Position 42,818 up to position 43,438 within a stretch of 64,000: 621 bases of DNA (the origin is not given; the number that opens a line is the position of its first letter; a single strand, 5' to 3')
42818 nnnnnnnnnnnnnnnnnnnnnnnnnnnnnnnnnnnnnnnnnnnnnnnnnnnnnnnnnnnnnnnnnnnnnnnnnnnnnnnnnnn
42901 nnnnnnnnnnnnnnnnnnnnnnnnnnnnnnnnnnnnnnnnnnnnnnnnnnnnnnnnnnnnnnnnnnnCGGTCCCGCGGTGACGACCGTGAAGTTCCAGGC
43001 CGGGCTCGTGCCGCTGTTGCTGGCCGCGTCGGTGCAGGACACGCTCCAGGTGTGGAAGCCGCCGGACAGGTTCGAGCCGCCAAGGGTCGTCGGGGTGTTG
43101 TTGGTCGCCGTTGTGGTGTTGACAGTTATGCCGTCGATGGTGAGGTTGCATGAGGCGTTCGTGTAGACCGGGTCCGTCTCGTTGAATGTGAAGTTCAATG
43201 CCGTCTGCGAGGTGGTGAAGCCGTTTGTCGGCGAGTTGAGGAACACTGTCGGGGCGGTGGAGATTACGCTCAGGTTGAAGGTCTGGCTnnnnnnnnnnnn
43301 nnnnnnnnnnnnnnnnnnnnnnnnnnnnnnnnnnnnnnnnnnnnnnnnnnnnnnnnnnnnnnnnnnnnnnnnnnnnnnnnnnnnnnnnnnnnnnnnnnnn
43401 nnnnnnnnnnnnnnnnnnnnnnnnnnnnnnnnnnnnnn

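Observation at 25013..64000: Stalk-and-head architecture: membrane anchor, ~64-Ig stalk, distal lectin/beta-helix head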

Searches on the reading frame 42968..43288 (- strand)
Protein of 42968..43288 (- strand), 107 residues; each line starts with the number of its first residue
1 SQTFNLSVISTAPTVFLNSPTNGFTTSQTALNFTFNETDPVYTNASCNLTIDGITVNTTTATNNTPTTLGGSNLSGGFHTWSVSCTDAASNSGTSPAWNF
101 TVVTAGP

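Call 92: search_solved_structures(query=A8, max_evalue=0.1, show_alignments=1)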
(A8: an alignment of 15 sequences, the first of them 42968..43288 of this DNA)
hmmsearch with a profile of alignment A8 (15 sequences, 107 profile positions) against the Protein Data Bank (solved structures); distinct sequences matched with E-value up to 0.1: 5.
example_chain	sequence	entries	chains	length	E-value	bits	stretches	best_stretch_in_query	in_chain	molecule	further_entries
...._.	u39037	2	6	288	1.4e-05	28.3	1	23-105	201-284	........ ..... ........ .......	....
6nz0_Z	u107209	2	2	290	0.0023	21.2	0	1-96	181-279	Dyslexia-associated protein KIAA0319-like protein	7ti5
8e51_B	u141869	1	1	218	0.006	19.9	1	3-100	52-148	Cadherin-23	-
7n4p_A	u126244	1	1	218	0.044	17.1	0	3-101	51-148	Cadherin 23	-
5w4t_C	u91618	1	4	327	0.055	16.8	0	3-100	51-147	Cadherin 23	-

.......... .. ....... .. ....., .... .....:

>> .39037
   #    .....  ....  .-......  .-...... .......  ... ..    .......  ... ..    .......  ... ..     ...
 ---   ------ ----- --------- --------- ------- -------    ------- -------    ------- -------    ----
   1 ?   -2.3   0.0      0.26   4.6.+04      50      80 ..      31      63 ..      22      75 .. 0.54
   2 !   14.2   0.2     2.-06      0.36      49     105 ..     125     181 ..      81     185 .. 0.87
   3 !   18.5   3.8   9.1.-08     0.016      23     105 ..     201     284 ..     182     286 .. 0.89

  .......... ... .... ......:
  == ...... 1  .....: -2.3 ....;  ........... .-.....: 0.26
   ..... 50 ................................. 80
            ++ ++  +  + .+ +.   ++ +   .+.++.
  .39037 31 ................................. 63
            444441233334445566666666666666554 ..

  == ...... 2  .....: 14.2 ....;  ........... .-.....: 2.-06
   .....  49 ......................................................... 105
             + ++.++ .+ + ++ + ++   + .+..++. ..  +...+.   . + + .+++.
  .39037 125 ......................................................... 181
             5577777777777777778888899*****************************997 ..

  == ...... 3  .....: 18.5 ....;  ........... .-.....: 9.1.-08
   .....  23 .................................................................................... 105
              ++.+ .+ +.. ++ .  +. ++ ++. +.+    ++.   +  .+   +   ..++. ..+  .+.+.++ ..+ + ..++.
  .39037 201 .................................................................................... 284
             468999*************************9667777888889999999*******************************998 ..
